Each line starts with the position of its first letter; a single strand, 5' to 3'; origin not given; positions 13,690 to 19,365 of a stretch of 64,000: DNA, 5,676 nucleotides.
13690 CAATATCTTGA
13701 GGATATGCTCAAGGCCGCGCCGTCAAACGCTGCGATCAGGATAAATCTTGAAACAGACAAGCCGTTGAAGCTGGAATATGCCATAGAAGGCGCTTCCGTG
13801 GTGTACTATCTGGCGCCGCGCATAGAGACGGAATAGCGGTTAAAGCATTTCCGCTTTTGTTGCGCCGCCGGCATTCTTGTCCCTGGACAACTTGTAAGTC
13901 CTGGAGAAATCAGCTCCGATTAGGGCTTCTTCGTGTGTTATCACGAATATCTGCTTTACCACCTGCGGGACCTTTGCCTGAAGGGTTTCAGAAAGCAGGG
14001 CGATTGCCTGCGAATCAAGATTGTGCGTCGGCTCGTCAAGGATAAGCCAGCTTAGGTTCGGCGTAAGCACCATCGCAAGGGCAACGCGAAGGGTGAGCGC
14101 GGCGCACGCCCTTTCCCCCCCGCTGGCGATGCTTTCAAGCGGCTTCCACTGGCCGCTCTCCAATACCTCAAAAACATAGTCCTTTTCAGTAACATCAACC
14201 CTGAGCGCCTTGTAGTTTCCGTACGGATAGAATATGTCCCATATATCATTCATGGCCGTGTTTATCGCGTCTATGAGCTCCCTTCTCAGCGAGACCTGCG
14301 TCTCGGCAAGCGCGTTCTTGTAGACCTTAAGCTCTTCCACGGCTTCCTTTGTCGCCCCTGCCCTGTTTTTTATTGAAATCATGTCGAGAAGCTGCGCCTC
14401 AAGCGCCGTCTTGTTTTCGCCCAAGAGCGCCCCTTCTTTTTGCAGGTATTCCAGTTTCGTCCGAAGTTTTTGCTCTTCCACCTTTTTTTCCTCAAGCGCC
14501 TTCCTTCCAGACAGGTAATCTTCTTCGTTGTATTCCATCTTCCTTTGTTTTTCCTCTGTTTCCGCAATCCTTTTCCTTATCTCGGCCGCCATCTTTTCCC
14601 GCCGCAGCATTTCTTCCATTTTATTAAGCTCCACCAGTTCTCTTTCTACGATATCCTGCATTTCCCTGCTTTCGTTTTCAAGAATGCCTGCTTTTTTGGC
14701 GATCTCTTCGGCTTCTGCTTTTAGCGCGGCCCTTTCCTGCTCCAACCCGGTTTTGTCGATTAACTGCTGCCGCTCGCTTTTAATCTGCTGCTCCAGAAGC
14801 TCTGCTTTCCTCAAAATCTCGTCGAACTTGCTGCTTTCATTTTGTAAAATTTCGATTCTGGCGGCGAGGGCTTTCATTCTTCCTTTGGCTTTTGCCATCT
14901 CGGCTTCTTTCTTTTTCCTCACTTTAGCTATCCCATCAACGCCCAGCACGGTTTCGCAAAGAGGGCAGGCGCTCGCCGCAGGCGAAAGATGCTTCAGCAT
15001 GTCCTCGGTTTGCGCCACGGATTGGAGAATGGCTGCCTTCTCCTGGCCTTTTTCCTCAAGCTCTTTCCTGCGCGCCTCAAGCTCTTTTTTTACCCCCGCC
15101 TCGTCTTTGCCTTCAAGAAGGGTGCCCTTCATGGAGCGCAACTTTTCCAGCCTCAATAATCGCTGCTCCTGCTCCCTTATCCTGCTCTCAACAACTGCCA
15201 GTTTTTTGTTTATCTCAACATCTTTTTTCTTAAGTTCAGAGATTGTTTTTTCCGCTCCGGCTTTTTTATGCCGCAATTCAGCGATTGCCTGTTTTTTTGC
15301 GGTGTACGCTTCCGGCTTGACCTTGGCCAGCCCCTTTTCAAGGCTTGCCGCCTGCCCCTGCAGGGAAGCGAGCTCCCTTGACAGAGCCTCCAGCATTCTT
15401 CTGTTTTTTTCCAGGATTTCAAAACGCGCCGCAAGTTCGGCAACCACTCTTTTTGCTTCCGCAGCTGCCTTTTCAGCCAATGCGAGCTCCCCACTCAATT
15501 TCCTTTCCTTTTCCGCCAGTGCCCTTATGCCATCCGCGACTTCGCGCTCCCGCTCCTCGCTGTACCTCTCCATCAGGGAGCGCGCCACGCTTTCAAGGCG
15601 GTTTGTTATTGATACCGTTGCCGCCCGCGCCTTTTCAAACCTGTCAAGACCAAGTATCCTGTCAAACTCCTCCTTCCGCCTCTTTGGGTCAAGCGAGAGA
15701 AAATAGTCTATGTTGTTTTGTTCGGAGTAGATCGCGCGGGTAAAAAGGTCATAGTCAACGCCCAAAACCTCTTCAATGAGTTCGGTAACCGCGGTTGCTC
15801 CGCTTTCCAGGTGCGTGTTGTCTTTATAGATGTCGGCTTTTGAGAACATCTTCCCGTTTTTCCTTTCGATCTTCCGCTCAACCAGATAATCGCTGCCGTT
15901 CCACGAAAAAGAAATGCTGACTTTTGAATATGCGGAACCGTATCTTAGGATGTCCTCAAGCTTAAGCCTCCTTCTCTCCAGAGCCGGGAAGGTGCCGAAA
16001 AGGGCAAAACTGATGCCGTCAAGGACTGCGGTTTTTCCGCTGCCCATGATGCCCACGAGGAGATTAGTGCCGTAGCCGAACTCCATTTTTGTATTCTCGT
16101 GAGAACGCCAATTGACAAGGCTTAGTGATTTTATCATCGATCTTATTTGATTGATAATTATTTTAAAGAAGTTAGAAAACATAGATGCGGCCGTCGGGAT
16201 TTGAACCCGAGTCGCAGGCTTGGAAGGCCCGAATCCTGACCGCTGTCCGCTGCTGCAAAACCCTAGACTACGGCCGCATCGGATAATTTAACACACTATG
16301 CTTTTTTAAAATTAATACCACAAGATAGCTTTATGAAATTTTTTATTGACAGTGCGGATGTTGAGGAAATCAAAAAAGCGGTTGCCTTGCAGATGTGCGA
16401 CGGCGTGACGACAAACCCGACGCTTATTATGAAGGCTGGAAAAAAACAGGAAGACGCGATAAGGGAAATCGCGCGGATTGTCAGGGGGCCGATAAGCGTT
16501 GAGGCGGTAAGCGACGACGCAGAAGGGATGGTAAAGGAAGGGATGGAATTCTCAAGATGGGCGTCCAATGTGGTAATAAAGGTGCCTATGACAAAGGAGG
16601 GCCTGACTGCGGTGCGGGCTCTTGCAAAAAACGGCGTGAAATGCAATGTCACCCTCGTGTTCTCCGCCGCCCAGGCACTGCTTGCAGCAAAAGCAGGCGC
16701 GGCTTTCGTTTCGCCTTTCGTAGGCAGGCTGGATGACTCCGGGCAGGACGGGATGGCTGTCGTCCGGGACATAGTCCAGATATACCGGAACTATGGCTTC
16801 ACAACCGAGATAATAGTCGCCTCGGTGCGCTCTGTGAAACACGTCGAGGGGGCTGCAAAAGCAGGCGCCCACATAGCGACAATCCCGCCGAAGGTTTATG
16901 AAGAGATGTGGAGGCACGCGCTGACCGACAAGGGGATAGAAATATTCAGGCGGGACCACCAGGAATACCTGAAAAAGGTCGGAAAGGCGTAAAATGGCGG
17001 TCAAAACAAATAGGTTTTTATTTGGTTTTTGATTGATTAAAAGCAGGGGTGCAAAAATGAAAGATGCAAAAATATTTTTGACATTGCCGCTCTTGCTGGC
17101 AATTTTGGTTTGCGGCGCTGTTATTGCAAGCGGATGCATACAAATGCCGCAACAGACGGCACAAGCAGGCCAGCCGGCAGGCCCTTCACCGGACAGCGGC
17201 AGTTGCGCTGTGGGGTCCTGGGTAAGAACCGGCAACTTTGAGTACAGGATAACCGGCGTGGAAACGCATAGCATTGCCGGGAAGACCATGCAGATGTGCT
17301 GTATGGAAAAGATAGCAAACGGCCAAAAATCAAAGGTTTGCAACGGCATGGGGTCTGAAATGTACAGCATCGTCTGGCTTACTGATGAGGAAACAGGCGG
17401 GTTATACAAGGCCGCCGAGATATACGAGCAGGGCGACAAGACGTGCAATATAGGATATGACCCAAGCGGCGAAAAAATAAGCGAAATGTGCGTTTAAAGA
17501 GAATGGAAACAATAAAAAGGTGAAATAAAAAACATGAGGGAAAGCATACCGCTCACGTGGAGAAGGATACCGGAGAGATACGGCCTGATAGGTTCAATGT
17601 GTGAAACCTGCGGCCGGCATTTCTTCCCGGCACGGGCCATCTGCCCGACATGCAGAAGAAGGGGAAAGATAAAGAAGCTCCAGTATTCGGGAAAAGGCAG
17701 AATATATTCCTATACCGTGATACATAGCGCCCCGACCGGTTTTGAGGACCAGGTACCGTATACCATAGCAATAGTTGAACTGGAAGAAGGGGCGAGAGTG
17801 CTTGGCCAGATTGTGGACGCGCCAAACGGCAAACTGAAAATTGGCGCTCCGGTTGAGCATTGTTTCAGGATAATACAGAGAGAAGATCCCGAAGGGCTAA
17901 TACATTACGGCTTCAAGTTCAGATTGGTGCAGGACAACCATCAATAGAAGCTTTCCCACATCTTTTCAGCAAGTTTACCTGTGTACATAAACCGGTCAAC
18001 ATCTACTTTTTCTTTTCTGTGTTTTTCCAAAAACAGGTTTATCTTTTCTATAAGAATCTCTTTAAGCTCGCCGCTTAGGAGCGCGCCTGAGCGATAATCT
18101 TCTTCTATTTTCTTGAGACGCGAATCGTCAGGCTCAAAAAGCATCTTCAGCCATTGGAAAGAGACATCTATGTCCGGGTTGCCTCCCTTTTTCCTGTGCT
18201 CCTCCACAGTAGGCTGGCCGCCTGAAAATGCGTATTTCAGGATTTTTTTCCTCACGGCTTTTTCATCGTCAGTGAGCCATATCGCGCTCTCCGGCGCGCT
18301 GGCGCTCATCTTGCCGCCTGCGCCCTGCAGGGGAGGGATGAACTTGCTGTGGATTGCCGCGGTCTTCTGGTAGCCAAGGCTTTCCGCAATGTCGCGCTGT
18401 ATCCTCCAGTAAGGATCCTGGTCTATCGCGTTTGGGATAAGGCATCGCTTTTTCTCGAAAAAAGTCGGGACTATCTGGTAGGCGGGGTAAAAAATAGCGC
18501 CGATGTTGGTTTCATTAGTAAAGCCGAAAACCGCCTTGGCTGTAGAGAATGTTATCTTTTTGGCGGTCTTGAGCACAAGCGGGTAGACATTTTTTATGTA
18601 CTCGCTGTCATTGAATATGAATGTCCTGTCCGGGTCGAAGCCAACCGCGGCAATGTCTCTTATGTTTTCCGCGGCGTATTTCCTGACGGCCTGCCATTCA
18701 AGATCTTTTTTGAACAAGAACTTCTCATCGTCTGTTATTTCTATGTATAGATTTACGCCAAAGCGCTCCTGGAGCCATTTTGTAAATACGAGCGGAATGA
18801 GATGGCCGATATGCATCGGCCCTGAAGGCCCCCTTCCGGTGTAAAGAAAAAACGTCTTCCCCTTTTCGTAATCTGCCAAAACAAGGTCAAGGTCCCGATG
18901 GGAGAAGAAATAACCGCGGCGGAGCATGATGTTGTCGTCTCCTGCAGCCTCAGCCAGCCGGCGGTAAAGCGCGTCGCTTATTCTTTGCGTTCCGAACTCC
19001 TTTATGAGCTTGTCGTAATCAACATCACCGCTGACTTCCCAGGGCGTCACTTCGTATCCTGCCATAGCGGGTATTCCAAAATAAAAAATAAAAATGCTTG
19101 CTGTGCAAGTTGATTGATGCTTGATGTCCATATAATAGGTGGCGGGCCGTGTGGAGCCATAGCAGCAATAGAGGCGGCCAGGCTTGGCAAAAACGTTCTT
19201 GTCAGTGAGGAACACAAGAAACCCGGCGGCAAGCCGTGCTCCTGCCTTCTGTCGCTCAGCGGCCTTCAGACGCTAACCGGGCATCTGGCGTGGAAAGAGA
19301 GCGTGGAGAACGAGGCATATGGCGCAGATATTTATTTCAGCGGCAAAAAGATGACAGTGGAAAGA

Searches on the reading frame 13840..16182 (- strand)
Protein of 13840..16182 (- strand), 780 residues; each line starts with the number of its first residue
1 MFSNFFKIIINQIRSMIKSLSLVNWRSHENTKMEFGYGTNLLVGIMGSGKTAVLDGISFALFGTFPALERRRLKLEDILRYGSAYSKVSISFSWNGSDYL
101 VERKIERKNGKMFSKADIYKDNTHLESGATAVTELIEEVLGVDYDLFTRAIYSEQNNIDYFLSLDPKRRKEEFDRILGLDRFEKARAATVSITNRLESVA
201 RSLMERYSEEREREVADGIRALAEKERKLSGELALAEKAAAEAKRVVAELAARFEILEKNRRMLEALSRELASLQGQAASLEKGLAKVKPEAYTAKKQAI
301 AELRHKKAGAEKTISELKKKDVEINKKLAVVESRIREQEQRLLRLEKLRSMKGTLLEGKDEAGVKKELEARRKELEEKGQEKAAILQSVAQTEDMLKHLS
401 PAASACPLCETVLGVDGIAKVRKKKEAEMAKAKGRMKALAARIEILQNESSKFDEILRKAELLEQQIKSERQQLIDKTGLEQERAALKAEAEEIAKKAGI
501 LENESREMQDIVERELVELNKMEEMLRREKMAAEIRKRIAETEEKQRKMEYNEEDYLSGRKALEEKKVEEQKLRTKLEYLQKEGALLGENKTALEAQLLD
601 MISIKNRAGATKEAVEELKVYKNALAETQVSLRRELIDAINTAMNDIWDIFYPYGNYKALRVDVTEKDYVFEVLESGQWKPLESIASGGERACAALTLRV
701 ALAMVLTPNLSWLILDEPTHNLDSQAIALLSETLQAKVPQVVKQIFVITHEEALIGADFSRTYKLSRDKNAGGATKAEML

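Call 44: search_protein_families(library=pfam, proteins=[window:13840-16182:-], max_evalue=0.00001)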
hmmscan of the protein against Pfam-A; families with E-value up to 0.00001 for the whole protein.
window:13840-16182:- (780 aa): 5 families
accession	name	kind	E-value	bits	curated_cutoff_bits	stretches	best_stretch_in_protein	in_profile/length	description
PF02463.25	SMC_N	-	3.1e-17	63.2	40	2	412-756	47-203/220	RecF/RecN/SMC N terminal domain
PF13476.12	AAA_23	-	1.7e-09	39.1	27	0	19-232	1-155/201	AAA domain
PF13555.12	AAA_29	-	7.3e-07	29.3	27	1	18-63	2-48/61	P-loop containing region of AAA domain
PF13304.12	AAA_21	-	2.2e-06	28.4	27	0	608-754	166-302/304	AAA domain, putative AbiEii toxin, Type IV TA system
PF13175.12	AAA_15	-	3.2e-06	27.5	32.1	1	16-334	1-266/374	AAA ATPase domain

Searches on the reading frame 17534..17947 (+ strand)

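Call 44: search_protein_families(library=pfam, proteins=[window:17534-17947:+], max_evalue=0.00001)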
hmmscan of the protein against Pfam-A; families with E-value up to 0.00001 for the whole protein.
window:17534-17947:+ (137 aa): 2 families
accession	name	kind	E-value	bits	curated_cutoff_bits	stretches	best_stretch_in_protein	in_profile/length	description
PF01796.24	OB_ChsH2_C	-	8e-23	80.6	27.1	1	51-112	4-65/65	ChsH2, C-terminal OB-fold domain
PF12172.15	zf-ChsH2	-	2.8e-08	33.8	23.2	1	13-43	4-34/37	ChsH2, rubredoxin-like zinc ribbon domain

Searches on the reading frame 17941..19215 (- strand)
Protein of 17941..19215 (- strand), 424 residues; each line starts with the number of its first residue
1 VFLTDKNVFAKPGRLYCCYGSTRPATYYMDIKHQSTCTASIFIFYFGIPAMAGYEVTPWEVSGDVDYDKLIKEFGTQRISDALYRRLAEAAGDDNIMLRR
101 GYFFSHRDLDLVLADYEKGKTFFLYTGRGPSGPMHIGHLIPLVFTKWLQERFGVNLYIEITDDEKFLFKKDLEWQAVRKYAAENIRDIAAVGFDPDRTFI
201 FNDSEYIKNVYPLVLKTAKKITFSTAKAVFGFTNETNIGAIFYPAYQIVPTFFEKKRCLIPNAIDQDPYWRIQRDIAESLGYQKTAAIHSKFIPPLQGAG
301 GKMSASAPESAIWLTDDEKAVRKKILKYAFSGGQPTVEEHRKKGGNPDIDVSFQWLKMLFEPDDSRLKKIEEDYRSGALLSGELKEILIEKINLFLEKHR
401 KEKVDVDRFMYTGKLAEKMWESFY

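Call 44: search_protein_families(library=pfam, proteins=[window:17941-19215:-], max_evalue=0.00001)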
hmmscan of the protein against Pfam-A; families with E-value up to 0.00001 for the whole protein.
window:17941-19215:- (424 aa): 1 family
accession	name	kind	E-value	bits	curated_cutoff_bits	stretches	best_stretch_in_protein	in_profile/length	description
PF00579.31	tRNA-synt_1b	-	5e-27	95.4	21.1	1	120-396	4-291/292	tRNA synthetases class I (W and Y)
